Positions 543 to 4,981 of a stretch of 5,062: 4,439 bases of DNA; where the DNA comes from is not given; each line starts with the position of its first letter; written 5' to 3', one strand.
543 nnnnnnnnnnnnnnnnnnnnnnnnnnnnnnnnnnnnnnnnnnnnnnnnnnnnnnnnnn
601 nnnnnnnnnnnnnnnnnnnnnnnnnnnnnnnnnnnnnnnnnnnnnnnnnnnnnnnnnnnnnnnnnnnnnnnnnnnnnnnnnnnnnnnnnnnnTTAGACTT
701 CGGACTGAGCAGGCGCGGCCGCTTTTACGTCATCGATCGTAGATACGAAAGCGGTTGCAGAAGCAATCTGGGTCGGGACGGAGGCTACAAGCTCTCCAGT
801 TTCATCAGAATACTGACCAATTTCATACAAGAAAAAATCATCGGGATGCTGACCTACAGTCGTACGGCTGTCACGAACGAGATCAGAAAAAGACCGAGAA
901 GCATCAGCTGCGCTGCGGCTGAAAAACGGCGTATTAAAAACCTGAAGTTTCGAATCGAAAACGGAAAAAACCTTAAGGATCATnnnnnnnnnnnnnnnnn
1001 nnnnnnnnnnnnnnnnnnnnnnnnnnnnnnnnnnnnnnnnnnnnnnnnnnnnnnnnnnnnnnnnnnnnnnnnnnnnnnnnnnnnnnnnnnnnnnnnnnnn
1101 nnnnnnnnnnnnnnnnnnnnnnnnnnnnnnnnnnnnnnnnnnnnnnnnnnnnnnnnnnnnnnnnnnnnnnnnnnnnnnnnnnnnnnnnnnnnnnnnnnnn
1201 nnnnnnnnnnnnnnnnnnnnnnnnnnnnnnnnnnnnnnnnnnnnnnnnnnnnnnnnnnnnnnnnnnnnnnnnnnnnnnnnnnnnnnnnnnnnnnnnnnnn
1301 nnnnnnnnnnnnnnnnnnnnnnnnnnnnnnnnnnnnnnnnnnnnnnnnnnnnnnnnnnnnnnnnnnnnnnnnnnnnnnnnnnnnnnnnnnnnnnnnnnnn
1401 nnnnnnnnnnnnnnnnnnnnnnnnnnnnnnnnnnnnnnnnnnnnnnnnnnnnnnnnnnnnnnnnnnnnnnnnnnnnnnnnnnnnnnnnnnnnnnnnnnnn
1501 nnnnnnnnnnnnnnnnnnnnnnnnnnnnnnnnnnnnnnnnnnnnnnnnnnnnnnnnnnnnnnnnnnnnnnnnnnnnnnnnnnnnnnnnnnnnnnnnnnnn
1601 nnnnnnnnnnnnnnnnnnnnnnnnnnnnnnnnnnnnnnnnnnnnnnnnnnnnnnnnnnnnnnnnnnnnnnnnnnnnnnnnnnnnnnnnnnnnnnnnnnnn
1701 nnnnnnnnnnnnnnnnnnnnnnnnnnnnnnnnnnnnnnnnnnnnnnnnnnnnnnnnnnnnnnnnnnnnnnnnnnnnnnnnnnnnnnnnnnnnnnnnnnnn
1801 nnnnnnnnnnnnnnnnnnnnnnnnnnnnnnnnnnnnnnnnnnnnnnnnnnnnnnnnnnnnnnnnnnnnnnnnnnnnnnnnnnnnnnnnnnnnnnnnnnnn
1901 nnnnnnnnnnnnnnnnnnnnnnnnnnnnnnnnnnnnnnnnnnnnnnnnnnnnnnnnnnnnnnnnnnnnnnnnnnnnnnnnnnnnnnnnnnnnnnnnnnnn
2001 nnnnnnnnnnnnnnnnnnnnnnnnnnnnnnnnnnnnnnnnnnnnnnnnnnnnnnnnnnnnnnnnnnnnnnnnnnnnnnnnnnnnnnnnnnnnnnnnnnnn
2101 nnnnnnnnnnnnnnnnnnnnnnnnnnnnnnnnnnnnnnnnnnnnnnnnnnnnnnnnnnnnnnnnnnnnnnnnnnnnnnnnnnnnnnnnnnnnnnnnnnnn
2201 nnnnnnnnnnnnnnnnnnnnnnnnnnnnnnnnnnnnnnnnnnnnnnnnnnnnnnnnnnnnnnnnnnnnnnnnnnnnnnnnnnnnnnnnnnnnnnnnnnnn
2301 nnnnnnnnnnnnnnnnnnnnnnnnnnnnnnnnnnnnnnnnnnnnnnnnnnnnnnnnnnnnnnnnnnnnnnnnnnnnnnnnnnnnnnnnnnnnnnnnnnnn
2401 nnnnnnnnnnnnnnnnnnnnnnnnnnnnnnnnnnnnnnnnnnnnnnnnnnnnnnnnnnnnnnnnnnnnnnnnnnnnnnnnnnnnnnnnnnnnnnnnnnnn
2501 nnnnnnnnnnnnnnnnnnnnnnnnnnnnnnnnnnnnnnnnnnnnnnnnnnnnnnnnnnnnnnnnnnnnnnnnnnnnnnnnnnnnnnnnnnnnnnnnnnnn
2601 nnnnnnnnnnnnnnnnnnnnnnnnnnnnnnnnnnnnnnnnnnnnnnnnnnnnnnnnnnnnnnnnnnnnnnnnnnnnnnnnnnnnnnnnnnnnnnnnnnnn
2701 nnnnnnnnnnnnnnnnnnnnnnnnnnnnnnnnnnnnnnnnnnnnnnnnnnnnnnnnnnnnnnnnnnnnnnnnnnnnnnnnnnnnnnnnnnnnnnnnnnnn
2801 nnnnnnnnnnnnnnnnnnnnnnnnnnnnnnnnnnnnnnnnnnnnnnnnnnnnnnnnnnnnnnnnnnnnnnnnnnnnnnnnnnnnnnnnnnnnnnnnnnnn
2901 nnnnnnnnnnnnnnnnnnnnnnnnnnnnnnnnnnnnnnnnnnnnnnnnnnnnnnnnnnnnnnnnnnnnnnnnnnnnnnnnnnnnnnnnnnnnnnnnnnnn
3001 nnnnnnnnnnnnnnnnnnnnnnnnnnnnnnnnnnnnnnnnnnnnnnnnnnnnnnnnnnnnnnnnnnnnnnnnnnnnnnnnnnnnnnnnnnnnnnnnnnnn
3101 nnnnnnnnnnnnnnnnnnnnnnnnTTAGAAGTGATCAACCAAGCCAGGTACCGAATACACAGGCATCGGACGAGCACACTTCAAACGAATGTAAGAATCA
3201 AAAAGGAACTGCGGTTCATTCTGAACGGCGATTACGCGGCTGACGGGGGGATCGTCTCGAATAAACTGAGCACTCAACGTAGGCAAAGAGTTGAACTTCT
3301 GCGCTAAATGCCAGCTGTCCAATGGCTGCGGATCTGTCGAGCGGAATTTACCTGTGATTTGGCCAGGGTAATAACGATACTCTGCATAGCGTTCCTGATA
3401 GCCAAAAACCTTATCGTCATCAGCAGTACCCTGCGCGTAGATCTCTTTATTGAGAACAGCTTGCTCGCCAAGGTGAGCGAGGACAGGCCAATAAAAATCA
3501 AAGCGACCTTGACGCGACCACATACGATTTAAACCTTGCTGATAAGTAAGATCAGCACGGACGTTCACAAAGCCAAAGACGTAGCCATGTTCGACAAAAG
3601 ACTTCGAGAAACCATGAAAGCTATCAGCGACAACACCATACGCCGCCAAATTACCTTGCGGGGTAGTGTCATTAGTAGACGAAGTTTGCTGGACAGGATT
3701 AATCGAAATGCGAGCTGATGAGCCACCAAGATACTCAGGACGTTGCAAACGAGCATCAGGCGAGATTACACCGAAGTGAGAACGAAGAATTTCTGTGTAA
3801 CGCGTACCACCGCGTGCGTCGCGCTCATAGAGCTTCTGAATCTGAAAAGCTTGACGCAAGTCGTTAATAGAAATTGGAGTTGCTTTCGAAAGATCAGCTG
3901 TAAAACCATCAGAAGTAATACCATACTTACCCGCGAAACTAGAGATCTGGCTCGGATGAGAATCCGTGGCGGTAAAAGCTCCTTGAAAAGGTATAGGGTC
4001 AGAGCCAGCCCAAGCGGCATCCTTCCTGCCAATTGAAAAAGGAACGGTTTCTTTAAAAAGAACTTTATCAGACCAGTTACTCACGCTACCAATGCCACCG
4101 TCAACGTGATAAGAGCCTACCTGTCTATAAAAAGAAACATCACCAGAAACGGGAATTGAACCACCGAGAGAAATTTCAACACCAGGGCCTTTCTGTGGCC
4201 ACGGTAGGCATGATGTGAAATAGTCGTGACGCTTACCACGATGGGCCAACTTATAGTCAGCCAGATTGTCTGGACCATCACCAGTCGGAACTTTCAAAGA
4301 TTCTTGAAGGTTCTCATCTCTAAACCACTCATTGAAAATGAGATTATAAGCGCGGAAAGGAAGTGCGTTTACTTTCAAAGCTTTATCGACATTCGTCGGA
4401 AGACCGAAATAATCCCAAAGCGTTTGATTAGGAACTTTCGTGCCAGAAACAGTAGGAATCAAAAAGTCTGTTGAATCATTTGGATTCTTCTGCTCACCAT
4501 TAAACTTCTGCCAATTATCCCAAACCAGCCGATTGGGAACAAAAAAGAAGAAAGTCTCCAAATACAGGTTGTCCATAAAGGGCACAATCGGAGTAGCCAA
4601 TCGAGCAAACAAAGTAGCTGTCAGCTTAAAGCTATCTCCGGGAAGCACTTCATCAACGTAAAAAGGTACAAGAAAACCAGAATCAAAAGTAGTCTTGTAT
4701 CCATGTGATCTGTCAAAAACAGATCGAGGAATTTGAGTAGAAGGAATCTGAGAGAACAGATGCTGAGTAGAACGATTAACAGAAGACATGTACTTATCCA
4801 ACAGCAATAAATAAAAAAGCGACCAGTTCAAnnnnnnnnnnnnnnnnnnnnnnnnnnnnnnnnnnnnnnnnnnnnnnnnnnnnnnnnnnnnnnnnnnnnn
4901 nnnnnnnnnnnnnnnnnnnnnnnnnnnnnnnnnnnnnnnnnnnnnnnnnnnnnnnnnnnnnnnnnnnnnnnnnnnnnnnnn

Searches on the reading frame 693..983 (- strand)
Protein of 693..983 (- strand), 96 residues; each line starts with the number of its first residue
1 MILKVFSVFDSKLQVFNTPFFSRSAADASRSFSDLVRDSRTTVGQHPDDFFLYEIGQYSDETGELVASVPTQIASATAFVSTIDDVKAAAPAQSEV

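Call 7: search_protein_families(library=pfam, proteins=[window:693-983:-], max_evalue=0.01)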
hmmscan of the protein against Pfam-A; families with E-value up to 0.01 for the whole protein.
window:693-983:- (96 aa): 1 family
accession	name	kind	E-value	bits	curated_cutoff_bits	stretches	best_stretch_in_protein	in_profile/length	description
PF20577.3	Phage_ORF5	-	6.5e-23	80.6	27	1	5-76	1-73/75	Phage ORF5 protein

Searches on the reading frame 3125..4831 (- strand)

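Call 7: search_protein_families(library=pfam, proteins=[window:3125-4831:-], max_evalue=0.01)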
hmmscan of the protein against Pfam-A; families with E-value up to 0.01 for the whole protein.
window:3125-4831:- (568 aa): 1 family
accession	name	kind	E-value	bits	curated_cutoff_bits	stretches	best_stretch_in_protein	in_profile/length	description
PF02305.22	Phage_F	-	1.6e-191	637.9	25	1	27-564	1-501/501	Capsid protein (F protein)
